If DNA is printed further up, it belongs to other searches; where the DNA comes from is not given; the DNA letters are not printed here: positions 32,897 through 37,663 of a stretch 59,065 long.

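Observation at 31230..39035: Orphan Enzyme-I-like PEP phosphotransferase translationally coupled to a 1,488-aa zinc-ribbon/polyacidic/HEAT-repeat giant plus two unknown proteins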

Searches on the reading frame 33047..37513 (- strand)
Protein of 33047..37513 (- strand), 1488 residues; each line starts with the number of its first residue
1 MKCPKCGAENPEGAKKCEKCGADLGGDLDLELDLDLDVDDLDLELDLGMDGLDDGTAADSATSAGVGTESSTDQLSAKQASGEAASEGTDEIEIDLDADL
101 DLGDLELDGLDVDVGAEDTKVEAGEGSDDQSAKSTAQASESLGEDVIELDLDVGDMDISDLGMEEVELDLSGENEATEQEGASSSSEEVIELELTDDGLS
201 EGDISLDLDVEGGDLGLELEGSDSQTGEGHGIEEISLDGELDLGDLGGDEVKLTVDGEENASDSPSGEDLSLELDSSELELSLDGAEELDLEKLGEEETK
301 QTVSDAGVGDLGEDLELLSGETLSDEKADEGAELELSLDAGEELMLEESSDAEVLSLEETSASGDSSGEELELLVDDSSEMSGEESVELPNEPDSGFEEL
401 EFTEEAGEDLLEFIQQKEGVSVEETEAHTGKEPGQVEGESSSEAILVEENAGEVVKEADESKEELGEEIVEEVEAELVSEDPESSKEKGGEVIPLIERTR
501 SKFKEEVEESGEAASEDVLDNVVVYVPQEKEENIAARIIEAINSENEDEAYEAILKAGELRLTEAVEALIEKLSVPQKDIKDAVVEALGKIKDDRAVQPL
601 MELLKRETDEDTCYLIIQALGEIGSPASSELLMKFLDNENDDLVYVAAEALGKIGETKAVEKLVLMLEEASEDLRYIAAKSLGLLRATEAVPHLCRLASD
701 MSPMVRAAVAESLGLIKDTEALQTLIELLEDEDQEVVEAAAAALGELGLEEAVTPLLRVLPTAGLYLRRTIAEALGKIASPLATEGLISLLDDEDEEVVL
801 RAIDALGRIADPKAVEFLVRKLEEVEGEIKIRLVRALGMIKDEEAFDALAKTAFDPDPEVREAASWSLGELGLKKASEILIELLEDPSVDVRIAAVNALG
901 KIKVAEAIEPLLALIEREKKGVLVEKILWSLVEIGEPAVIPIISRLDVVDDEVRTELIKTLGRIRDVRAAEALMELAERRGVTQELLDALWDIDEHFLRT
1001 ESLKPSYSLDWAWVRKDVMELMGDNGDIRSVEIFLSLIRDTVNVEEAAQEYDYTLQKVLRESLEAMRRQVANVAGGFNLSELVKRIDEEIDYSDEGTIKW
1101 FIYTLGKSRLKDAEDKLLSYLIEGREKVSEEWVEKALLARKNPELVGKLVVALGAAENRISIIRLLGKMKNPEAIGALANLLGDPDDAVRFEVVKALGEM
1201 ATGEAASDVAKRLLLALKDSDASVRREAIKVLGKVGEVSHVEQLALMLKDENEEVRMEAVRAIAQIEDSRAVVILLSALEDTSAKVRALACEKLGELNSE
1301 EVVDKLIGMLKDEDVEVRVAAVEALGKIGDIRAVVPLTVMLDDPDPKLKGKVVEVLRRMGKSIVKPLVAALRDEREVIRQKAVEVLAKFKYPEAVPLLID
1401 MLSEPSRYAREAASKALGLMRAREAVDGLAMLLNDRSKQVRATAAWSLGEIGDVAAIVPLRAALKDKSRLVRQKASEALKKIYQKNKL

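Call 4: search_protein_families(library=pfam, proteins=[window:33047-37513:-], max_evalue=0.01)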
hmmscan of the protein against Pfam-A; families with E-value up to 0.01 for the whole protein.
window:33047-37513:- (1488 aa): 23 families
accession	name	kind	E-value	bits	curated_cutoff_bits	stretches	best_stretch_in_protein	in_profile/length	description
PF13646.12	HEAT_2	-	1.5e-140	458.2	27.7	12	1275-1356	4-87/88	HEAT repeats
PF03130.22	HEAT_PBS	-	1.8e-76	244.1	20.9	6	1440-1466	1-27/27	PBS lyase HEAT-like repeat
PF02985.28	HEAT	-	5e-69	222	23.5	5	1303-1329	2-28/31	HEAT repeat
PF13513.12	HEAT_EZ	-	1.7e-45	153.2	27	1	1291-1328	18-55/55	HEAT-like repeat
PF00514.29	Arm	-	9.3e-34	114.8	20.6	1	718-747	10-39/41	Armadillo/beta-catenin-like repeat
PF12717.13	Cnd1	-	3e-26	92.9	26.4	2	1189-1270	2-89/162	non-SMC mitotic condensation complex subunit 1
PF01602.26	Adaptin_N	-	2e-14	53.5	37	1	1173-1325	265-399/524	Adaptin N terminal region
PF21581.3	SCD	-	1.7e-12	47.9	27.5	0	1240-1271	31-62/75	Stromalin conservative domain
PF20168.4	PDS5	-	5.2e-12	44.9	27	1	1172-1235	320-387/1053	Sister chromatid cohesion protein PDS5 protein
PF11838.14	ERAP1_C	-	1.5e-10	41.4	38.2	0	685-863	54-233/318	ERAP1-like C-terminal domain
PF01347.28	Vitellogenin_N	-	5.2e-10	39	24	0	592-644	452-510/590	Lipoprotein amino terminal region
PF12755.13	Vac14_Fab1_bd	-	3e-09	37.8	22.1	0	1271-1294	28-51/97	Vacuolar 14 Fab1-binding region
PF13240.11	Zn_Ribbon_1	-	7.8e-08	32.3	25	1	2-24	1-23/23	zinc-ribbon domain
PF25786.1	HEAT_GCN1_C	-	1.3e-07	32.2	27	0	1172-1263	26-132/151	GCN1-like, C-terminal HEAT repeats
PF05004.19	IFRD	-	3.9e-05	23.2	25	0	1275-1326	195-239/306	Interferon-related developmental regulator (IFRD)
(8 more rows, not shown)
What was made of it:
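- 33047..37513 (-): Giant protein of 1,488 aa, a member of a conserved Zn-ribbon / acidic disordered tract / HEAT-solenoid family. Pfam (call 4).
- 37442..37510 (-): N-terminal zinc ribbon (aa 2-24, CPKCG...CEKCG). PF13240, E=7.8e-8 (call 4).
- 33050..35881 (-): HEAT/PBS-type repeat solenoid (aa ~545-1488), including a less regular middle section (aa ~990-1160). 12 HEAT_2 stretches (call 4).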

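Call 5: search_protein_families(library=ncbifam, proteins=[window:33047-37513:-], max_evalue=0.01)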
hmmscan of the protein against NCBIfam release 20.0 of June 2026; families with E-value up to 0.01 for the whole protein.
window:33047-37513:- (1488 aa): 10 families
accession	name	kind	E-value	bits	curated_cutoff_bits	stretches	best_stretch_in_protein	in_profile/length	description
NF045915.1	PhycobilmeDegNblB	equivalog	1.8e-65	220.4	300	10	711-864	57-212/214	phycobilisome degradation protein NblB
NF058502.1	phyc_lyase_CpcE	equivalog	2e-52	178.3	330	9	706-761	59-114/260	C-phycocyanin alpha-cysteine-84 phycocyanobilin lyase subunit CpcE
TIGR02270.1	TIGR02270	subfamily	1.6e-37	129.5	206.8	4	596-824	55-280/410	TIGR02270 family protein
NF058515.1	phyc_lyase_CpcF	equivalog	1.9e-33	115.7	220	6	890-978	14-101/200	C-phycocyanin alpha-cysteine-84 phycocyanobilin lyase subunit CpcF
NF010374.0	PRK13800.1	equivalog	4.2e-33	114.7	1196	3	1272-1480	624-833/898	fumarate reductase/succinate dehydrogenase flavoprotein subunit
NF007244.0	PRK09687.1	equivalog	3.7e-29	101.9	275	3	1157-1341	38-234/285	putative lyase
NF058505.1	phyc_lyase_CpeY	equivalog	7.4e-29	100.6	600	3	656-815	13-180/419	C-phycoerythrin alpha-cysteine-82 phycoerythrobilin lyase CpeY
NF045662.1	DVU0298_fam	equivalog_domain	9e-22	77.7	75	1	1166-1313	18-188/213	DVU0298 family protein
NF006501.0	PRK08937.3-1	equivalog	3.8e-15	56.4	310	2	761-902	41-187/191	adenylosuccinate lyase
NF003161.0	PRK04136.1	equivalog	0.00059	19.3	54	1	3-22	17-36/49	50S ribosomal protein L40e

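Call 16: list_cluster_members(proteins=[P0001, P0121, window:33047-37513:-, window:39057-39545:-, window:29330-30259:-, window:42710-44260:-])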
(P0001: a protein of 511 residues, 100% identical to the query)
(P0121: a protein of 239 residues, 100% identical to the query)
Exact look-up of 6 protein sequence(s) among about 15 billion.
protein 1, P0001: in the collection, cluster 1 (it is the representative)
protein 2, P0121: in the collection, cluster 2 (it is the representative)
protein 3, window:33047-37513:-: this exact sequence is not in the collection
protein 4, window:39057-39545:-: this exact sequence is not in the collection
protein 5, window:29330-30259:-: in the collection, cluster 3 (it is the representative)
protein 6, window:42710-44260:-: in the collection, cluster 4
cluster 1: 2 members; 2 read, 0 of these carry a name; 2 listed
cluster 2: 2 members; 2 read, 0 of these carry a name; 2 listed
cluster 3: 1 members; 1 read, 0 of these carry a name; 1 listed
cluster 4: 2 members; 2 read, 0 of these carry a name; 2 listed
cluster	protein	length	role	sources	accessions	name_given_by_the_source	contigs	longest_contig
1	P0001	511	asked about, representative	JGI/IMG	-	-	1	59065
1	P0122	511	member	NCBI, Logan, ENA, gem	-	-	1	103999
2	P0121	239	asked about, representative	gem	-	-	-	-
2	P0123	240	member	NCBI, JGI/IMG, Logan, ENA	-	-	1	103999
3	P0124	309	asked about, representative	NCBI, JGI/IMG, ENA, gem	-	-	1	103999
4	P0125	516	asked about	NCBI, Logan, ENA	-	-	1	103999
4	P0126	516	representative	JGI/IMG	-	-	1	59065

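Call 33: find_related_loci(query=A2, collection=genome_contigs, flank=8000)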
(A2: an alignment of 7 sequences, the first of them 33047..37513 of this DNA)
Query A2 (1488 aa) in genome_contigs; peptide patterns used: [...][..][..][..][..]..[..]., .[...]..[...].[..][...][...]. (x = any residue, [..] = any of these).
320 stretches matched a pattern; 91 encode a relative of the query (tblastn E <= 1e-3); the best 80 are kept; 79 distinct loci.
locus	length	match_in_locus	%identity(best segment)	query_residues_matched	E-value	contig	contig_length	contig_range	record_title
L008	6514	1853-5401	33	309-1488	2e-143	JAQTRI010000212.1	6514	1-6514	MAG: Candidatus Wallbacteria bacterium isolate STB_16 NODE_35139_length_6514_cov_2.304368_Sandtown_B, whole genome shotg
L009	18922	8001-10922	32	516-1488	3e-116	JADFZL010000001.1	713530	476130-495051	MAG: Candidatus Riflebacteria bacterium isolate nHGRbin4 nHGR_bin4_NODE_1_length_713530_cov_21.977155, whole genome shot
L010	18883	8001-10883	31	526-1488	1e-112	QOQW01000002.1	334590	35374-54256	MAG: Candidatus Ozemobacter sibiricus isolate BY5 NODE_31, whole genome shotgun sequence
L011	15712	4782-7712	31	510-1488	3e-112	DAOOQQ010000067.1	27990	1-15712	MAG TPA_asm: Candidatus Ozemobacteraceae bacterium isolate AMR_MDS_2567 NODE_1981_length_27990_cov_8.063147, whole genom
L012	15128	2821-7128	27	1-1488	1e-110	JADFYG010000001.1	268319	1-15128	MAG: Candidatus Riflebacteria bacterium isolate nDJH6bin19 nDJH6_bin19_NODE_1_length_268319_cov_5.664569, whole genome s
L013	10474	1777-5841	29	202-1488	2e-113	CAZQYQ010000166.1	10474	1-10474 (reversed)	MAG TPA_asm: uncultured bacterium isolate SRP089250_co1_29 genome assembly, contig: NODE_11504_length_10474_cov_4.972454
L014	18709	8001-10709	31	558-1488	5e-110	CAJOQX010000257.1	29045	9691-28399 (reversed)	Candidatus Riflebacteria bacterium isolate Rumen_Coassembly_mag_344 genome assembly, contig: k87_12869368, whole genome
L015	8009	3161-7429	31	1-1488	6e-110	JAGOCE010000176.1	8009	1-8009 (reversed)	Candidatus Ozemobacteraceae bacterium isolate Go_SlDig_bin_287 Go_SlDig_28488_length_8009_cov_7.982492, whole genome sho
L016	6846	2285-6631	30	123-1488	6e-110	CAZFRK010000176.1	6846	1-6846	MAG TPA_asm: uncultured Rhodobacterales bacterium isolate SRP304446_co1_84 genome assembly, contig: NODE_7864_length_684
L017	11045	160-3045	31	526-1488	5e-109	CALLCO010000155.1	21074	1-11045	MAG: Candidatus Ozemobacteraceae bacterium isolate N1_Bin_METABAT__69_1 genome assembly, contig: c_000000527429, whole g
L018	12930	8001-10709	30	558-1488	2e-108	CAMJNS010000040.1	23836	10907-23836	MAG: uncultured bacterium isolate SRR12081303_bin.101_metaWRAP_v1.3_MAG genome assembly, contig: ERZ12289767.3065, whole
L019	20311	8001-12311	30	1-1488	3e-108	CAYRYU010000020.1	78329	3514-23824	MAG TPA_asm: uncultured bacterium isolate binchicken_co66_92 genome assembly, contig: NODE_606_length_78329_cov_22.17556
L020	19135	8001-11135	30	436-1488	9e-110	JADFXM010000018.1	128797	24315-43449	MAG: Candidatus Riflebacteria bacterium isolate nDJH14bin3 nDJH14_bin3_NODE_18_length_128797_cov_91.363022, whole genome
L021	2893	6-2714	30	507-1488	7e-113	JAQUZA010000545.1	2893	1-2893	MAG: Candidatus Riflebacteria bacterium isolate STD2_25 NODE_178116_length_2893_cov_2.120390_Sandtown_D2, whole genome s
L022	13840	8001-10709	30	558-1488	7e-108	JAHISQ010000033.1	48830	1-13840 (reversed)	MAG: Candidatus Riflebacteria bacterium isolate MM_PC_MetaG.mb.182 MM_PC_MetaG.mb.182_k141_349691, whole genome shotgun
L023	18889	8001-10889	31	524-1488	2e-110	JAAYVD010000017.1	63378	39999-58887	MAG: Candidatus Riflebacteria bacterium isolate AS27yjCOA_28 19560_AS27, whole genome shotgun sequence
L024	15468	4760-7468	30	558-1488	2e-107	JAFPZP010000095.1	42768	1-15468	MAG: Candidatus Riflebacteria bacterium isolate RGIG1619 Goat_Abomasum.Co__c2367770, whole genome shotgun sequence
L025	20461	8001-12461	30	1-1488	3e-106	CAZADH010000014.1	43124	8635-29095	MAG TPA_asm: uncultured bacterium isolate binchicken_co66_272 genome assembly, contig: NODE_1556_length_43124_cov_5.4810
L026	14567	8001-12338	31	1-1488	3e-108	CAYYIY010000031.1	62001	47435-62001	MAG TPA_asm: uncultured bacterium isolate binchicken_co135_188 genome assembly, contig: NODE_1074_length_62001_cov_3.942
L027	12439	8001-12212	30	1-1488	2e-105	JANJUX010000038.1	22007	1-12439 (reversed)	MAG: Candidatus Riflebacteria bacterium isolate RXS2_metabat.bin.35 RXS2_k141_146114, whole genome shotgun sequence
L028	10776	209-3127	30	516-1488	2e-105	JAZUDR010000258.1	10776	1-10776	MAG: Candidatus Avigastranaerophilus sp. isolate T1900045308_TH20190078.MAGScoT_cleanbin_000020 SGB_6197_k141_582310, wh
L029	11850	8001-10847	30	543-1488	1e-104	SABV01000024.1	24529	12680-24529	MAG: Erysipelotrichia bacterium isolate INTA.CYC.134 contig-100_1587, whole genome shotgun sequence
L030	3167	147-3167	30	436-1488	1e-104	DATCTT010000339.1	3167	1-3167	MAG TPA_asm: Candidatus Ozemobacteraceae bacterium isolate SMAG_U7338 k141_111047, whole genome shotgun sequence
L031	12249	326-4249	29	201-1488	8e-113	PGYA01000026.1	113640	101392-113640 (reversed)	MAG: Candidatus Riflebacteria bacterium HGW-Riflebacteria-2 bjp_ig2102_scaffold_407, whole genome shotgun sequence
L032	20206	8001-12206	30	1-1488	1e-104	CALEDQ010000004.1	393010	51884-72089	MAG TPA_asm: uncultured bacterium isolate SRR3330203_bin.17_CONCOCT_v1.1_MAG genome assembly, contig: ERZ724088.11, whol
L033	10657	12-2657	30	507-1488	6e-93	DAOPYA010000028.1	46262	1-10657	MAG TPA_asm: Candidatus Rifleibacterium sp. isolate AMR_MDS_1326 NODE_642_length_46262_cov_6.049863, whole genome shotgu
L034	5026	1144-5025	30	1-1488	2e-84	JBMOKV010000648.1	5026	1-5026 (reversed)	MAG: Candidatus Rifleibacteriota bacterium isolate Betzabe_MAG007 MAG007_648, whole genome shotgun sequence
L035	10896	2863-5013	30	537-1488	2e-81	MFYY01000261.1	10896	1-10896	MAG: Candidatus Riflebacteria bacterium GWC2_50_8 gwc2_scaffold_8720, whole genome shotgun sequence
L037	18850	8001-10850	29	495-1488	3e-106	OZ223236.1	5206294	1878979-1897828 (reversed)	MAG: Candidatus Ozemobacteraceae bacterium isolate 4ee0fdf2-fbb4-4151-bfa0-813162405533 genome assembly, chromosome: 2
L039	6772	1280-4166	31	512-1488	2e-100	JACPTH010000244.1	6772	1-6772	MAG: bacterium isolate NC_groundwater_727_Ag_S-0.65um_43_6 S37_SO-6_scaffold_104552, whole genome shotgun sequence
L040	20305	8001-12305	30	1-1488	4e-105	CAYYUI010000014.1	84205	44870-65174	MAG TPA_asm: uncultured bacterium isolate SRP192927_co1_848 genome assembly, contig: NODE_267_length_84205_cov_10.709816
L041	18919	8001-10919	30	516-1488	3e-106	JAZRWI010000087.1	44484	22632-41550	MAG: Candidatus Avigastranaerophilus sp. isolate T1900044952_TA20190005.MAGScoT_cleanbin_000022 SGB_3702_k141_1806069, w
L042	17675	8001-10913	30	518-1488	7e-110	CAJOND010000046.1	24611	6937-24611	Candidatus Riflebacteria bacterium isolate Reindeer_2_mag_167 genome assembly, contig: scaffold_1497, whole genome shotg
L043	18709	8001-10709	31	558-1488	3e-111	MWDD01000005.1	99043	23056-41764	MAG: bacterium ADurb.Bin157 isolate ADurb.Bin157 BWY02_contig000005, whole genome shotgun sequence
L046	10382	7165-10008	30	543-1488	1e-110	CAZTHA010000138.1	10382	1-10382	MAG TPA_asm: uncultured bacterium isolate binchicken_co108_60 genome assembly, contig: NODE_13977_length_10382_cov_5.076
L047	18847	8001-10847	31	543-1488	3e-110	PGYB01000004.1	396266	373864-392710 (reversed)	MAG: Candidatus Riflebacteria bacterium HGW-Riflebacteria-1 bjp_ig2103_scaffold_13, whole genome shotgun sequence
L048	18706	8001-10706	30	558-1488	2e-104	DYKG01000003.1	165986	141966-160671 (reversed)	MAG TPA_asm: Candidatus Methylomirabilis sp. isolate SulCav_AS07-7_4_47_145 SulCav_AS07_7_36_length_165986_cov_77_076243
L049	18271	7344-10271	31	511-1488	3e-110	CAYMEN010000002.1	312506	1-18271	MAG TPA_asm: uncultured bacterium isolate SRP263991_co7_86 genome assembly, contig: NODE_6_length_312506_cov_11.144852,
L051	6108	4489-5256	24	705-1479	2e-8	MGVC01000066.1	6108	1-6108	MAG: Elusimicrobia bacterium RIFOXYA2_FULL_39_19 rifoxya2_full_scaffold_5969, whole genome shotgun sequence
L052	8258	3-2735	30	537-1488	9e-94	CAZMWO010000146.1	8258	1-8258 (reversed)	MAG TPA_asm: uncultured bacterium isolate SRP192927_co6_749 genome assembly, contig: NODE_23019_length_8258_cov_4.811898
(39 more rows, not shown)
